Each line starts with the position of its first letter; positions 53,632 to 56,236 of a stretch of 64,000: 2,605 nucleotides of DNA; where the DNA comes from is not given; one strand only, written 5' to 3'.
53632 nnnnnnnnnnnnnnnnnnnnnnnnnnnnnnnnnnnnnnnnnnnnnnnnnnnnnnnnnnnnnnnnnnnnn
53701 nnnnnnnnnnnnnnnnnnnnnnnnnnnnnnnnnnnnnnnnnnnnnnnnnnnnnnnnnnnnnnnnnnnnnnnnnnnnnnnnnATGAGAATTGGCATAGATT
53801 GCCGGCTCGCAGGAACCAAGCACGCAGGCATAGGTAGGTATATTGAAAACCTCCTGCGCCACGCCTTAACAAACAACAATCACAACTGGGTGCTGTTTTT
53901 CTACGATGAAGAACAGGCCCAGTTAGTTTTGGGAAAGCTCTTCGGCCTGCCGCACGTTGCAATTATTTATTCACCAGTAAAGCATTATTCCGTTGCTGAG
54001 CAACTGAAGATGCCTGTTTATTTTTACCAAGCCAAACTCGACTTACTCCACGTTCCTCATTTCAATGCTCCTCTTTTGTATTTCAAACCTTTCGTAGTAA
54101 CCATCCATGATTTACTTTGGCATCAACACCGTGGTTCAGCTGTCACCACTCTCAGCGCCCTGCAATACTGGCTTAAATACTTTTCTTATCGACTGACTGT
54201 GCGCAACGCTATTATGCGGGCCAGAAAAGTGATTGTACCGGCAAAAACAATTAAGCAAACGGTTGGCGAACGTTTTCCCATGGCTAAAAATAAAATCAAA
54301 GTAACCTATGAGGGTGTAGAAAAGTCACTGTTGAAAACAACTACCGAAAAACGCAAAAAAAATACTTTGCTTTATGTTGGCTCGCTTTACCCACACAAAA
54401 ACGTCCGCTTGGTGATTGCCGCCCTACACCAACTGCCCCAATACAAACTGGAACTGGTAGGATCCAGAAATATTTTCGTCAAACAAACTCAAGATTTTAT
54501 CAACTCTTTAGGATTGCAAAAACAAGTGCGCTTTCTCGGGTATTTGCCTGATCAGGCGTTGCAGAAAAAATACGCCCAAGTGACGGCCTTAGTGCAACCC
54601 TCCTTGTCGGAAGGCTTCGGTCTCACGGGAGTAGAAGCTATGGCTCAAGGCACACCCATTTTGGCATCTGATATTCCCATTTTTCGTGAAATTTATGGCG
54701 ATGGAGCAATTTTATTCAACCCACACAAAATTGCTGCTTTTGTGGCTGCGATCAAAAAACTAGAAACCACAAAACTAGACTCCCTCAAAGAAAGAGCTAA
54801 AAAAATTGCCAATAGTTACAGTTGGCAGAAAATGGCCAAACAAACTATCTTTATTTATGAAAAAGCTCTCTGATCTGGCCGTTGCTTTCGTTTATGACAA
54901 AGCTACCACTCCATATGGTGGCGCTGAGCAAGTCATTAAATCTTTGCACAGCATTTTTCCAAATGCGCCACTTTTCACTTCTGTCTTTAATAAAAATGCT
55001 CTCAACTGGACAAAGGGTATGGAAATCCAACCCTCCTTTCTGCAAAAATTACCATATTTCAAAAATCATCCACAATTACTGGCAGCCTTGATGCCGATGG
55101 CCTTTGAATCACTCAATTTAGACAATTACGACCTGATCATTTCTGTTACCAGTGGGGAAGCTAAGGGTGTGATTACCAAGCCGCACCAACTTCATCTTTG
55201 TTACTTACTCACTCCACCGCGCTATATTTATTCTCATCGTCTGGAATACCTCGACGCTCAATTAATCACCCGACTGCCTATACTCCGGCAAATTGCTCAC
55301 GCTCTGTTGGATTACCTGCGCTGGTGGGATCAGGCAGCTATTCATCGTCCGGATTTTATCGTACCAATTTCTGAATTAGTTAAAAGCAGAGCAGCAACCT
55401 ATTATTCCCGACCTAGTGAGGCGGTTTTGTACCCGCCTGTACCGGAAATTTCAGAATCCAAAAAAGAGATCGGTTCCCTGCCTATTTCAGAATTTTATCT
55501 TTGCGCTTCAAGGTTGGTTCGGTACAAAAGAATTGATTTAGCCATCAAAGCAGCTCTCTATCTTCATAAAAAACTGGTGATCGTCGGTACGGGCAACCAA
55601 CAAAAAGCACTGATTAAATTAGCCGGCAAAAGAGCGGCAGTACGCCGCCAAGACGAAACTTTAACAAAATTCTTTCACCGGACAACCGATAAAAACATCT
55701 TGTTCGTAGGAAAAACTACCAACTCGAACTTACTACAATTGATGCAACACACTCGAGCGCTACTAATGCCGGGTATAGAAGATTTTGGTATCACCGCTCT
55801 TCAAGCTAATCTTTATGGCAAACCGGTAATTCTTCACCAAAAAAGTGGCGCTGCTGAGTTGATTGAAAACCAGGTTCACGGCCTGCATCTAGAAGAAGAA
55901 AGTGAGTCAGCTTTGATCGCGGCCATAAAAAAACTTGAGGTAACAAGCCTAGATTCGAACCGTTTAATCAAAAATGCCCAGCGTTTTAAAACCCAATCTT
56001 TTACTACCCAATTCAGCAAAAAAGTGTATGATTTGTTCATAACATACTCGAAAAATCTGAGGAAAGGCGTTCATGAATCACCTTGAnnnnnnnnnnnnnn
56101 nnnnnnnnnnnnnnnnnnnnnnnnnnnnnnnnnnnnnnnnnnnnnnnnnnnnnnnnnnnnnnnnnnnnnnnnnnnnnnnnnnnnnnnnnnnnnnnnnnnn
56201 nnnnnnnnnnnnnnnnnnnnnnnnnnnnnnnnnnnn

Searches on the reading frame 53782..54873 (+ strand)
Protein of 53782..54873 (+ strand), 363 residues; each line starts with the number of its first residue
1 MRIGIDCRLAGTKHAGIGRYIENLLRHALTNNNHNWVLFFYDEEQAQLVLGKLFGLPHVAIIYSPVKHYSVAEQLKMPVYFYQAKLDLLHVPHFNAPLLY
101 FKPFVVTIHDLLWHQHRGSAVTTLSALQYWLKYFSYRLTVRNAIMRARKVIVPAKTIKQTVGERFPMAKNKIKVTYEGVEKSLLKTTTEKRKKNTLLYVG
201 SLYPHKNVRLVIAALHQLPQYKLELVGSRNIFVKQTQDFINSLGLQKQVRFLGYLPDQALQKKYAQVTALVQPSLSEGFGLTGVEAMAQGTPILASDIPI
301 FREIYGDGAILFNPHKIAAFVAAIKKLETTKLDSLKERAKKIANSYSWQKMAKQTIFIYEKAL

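Call 8: search_protein_families(library=pfam, proteins=[window:53782-54873:+], max_evalue=0.001)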
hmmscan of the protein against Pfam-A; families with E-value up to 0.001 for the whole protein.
window:53782-54873:+ (363 aa): 4 families
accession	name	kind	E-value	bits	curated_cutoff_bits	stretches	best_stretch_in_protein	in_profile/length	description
PF00534.26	Glycos_transf_1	-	1.1e-32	113.4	26.4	1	187-341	9-165/172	Glycosyl transferases group 1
PF13692.12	Glyco_trans_1_4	-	9.3e-25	88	27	1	194-327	2-139/142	Glycosyl transferases group 1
PF20706.3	GT4-conflict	-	1.4e-11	44.4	26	1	186-297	190-312/385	Family 4 Glycosyltransferase in conflict systems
PF13439.12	Glyco_transf_4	-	5.1e-10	40.1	28.5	1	16-180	3-167/170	Glycosyltransferase Family 4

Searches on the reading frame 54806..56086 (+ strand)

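Call 8: search_protein_families(library=pfam, proteins=[window:54806-56086:+], max_evalue=0.001)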
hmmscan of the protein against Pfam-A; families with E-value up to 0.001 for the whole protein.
window:54806-56086:+ (426 aa): 3 families
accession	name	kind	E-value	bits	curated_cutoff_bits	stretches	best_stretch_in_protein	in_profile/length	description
PF00534.26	Glycos_transf_1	-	4.2e-21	75.7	26.4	1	223-393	10-171/172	Glycosyl transferases group 1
PF13692.12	Glyco_trans_1_4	-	7.9e-14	52.5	27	1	232-377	5-139/142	Glycosyl transferases group 1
PF20706.3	GT4-conflict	-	2.7e-08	33.7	26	1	227-360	196-327/385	Family 4 Glycosyltransferase in conflict systems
